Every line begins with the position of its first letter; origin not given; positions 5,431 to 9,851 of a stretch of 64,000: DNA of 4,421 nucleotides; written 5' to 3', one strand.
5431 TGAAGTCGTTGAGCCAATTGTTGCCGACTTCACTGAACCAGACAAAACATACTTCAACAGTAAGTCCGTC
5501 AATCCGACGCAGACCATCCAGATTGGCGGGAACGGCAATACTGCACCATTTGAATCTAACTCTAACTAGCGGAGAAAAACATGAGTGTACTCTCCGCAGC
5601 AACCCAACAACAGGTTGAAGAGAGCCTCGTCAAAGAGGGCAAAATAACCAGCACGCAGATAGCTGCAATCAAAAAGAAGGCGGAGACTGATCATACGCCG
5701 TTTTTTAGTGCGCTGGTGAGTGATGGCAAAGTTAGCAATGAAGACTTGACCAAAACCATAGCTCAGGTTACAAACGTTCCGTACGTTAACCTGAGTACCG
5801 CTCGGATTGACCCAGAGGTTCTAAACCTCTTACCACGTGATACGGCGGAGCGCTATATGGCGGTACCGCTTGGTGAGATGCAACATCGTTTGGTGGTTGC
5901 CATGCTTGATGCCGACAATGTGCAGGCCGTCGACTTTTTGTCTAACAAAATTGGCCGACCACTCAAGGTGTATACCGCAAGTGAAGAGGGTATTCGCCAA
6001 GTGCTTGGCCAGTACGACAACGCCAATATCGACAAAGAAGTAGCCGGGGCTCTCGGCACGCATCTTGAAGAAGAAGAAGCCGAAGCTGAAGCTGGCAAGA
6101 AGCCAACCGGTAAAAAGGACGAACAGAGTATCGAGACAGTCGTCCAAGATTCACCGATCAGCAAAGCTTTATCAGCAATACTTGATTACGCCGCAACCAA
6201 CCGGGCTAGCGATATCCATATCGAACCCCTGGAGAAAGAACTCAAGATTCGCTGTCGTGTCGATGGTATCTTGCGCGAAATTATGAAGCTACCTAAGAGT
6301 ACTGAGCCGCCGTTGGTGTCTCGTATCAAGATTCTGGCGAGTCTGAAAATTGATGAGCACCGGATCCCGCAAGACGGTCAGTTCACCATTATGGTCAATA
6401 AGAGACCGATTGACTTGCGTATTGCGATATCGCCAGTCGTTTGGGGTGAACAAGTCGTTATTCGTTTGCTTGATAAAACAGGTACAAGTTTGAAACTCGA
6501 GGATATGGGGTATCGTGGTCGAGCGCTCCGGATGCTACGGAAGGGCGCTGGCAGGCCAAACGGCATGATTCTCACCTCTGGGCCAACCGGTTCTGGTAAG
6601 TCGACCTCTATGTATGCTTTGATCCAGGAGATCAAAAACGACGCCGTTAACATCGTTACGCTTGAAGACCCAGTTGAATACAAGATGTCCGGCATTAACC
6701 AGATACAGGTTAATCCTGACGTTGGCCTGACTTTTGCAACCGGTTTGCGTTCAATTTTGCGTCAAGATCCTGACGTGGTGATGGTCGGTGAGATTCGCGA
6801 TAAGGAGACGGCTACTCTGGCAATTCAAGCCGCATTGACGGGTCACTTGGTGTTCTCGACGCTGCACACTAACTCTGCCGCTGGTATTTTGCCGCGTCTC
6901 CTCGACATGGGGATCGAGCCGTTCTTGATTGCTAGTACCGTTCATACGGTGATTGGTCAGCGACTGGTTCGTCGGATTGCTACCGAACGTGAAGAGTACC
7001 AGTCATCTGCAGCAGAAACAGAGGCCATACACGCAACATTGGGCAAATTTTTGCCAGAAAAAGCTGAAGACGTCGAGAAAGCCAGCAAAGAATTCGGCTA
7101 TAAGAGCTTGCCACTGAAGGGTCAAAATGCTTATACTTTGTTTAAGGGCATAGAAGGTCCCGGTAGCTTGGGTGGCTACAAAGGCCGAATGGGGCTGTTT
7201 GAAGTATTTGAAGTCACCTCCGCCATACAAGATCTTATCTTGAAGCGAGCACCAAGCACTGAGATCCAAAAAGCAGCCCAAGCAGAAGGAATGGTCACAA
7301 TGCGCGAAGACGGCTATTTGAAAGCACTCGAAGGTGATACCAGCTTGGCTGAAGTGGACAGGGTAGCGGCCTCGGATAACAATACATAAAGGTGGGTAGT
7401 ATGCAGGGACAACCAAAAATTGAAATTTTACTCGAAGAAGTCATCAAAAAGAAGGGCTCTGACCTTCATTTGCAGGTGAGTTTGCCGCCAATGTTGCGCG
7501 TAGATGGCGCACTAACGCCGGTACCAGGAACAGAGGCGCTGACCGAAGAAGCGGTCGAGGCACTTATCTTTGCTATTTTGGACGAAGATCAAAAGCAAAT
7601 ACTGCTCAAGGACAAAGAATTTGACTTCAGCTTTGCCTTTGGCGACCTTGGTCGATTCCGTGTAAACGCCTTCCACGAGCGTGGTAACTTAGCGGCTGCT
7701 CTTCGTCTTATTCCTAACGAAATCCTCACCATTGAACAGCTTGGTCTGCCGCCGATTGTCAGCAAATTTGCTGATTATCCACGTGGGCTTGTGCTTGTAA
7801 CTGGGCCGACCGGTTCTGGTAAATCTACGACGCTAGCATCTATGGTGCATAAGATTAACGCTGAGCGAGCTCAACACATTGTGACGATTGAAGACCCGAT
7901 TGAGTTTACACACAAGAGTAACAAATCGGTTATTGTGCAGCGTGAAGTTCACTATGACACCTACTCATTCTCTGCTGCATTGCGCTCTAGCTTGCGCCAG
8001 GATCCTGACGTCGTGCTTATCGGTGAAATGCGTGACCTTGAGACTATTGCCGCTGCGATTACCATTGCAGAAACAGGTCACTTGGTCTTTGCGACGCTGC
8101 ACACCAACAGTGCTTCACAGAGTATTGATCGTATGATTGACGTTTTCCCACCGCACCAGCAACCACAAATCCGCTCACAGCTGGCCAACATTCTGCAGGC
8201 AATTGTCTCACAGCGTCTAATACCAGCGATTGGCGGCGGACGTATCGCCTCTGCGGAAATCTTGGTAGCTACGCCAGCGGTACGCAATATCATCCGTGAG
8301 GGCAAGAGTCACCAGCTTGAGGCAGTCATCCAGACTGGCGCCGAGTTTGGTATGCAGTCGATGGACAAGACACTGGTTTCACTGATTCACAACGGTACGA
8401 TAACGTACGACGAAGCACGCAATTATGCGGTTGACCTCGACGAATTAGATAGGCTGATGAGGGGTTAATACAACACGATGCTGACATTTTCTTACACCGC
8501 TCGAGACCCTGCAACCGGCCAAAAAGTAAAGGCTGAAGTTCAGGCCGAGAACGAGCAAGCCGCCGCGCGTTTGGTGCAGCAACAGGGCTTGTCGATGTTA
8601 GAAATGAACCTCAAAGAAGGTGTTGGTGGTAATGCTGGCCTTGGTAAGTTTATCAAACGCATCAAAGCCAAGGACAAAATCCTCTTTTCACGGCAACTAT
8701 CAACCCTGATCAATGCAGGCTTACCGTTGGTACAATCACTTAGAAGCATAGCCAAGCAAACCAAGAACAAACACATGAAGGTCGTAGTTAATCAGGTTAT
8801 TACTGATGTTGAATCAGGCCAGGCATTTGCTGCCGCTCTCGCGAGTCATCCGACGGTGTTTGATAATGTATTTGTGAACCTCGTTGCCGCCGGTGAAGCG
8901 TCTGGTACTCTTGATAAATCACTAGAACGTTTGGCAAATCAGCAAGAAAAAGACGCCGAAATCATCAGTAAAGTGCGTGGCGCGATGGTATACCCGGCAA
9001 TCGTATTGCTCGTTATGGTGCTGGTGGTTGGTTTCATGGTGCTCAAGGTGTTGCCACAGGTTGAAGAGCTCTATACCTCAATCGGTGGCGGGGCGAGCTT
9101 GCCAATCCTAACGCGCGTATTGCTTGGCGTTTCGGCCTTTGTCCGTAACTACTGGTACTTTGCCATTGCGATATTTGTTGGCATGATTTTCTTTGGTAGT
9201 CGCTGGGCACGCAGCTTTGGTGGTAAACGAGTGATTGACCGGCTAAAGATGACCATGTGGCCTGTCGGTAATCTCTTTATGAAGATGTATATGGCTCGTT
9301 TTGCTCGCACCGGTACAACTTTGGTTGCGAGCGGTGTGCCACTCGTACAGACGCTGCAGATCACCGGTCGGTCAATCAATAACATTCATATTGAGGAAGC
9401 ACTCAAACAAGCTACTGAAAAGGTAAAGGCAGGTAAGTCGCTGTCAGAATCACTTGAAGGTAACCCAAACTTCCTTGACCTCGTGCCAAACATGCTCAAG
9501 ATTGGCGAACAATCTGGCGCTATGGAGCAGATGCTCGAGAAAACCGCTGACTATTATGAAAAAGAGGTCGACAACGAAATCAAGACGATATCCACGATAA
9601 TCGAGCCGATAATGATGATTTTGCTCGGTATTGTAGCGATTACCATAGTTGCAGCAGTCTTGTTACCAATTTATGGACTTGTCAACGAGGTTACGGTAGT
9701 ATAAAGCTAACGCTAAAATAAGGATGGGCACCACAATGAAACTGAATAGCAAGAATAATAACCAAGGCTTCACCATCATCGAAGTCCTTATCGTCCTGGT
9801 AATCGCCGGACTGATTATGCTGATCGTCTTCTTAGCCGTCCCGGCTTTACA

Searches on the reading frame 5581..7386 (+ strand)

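Call 55: search_protein_families(library=pfam, proteins=[window:5581-7386:+], max_evalue=0.00001)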
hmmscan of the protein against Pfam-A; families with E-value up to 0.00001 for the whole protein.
window:5581-7386:+ (602 aa): 2 families
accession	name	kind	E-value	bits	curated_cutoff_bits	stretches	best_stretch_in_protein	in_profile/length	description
PF00437.27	T2SSE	-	1e-117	393.4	24.9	1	189-594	4-370/370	Type II/IV secretion system protein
PF05157.20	MshEN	-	1.7e-15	57.2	23.1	1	65-145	2-83/90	MshEN domain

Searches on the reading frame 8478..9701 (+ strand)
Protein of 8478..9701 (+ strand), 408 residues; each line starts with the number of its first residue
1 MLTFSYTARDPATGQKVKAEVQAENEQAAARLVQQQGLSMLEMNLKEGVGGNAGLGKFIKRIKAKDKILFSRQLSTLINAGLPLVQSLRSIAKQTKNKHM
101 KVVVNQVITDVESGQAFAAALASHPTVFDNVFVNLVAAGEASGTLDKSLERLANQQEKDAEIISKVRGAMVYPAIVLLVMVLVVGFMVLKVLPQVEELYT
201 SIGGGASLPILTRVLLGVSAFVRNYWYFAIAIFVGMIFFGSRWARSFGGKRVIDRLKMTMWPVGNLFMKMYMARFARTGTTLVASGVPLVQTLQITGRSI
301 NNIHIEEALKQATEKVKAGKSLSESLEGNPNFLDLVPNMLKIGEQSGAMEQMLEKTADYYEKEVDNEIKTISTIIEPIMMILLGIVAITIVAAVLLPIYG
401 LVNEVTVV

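Call 55: search_protein_families(library=pfam, proteins=[window:8478-9701:+], max_evalue=0.00001)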
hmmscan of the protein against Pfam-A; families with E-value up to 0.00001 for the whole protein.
window:8478-9701:+ (408 aa): 1 family
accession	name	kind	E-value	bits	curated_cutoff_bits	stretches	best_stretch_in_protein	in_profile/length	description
PF00482.28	T2SSF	-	2.1e-62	209.1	25.2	2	70-193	1-125/125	Type II secretion system (T2SS), protein F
